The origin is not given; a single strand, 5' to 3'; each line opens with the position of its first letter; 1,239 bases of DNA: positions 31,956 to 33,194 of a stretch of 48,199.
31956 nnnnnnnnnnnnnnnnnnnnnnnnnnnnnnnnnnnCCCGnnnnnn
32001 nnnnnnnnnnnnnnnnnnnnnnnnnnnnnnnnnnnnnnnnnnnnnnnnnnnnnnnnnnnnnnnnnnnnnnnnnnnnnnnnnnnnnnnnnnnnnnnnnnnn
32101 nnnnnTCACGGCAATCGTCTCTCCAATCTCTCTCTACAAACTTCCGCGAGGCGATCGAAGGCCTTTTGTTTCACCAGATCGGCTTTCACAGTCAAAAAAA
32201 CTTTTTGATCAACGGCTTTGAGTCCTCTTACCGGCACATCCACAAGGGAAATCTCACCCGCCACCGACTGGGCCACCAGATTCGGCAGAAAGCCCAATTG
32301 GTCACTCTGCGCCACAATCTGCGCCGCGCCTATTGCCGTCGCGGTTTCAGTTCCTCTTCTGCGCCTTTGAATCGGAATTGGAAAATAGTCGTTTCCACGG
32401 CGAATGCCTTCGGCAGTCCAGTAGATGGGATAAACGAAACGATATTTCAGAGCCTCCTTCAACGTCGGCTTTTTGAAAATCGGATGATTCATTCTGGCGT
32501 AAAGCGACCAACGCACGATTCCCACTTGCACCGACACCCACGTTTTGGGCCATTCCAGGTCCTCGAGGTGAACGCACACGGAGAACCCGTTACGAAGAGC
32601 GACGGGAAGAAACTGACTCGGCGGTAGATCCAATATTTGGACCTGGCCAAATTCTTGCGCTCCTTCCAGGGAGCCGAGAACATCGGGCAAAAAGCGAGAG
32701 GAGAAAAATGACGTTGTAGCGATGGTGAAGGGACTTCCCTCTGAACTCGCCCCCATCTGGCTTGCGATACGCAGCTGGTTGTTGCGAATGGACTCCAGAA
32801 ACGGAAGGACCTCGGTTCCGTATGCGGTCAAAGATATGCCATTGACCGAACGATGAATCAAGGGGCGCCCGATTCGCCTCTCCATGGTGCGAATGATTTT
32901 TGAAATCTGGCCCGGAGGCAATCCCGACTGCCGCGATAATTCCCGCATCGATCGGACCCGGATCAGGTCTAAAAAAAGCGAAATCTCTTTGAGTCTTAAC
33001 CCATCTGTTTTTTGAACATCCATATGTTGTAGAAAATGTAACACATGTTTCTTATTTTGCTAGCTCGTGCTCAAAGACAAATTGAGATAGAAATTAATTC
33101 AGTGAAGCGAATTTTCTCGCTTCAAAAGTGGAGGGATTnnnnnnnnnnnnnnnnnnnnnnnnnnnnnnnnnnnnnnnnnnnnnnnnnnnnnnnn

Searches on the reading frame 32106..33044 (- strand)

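Call 58: search_protein_families(library=pfam, proteins=[window:32106-33044:-], max_evalue=0.001)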
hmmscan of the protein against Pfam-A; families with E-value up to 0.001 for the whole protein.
window:32106-33044:- (312 aa): 2 families
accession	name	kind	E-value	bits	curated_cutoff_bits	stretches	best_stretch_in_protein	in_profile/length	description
PF00126.33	HTH_1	-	1.1e-07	32.2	26.6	1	18-76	1-59/60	Bacterial regulatory helix-turn-helix protein, lysR family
PF03466.25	LysR_substrate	-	5.2e-06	26.4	28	1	104-307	6-208/209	LysR substrate binding domain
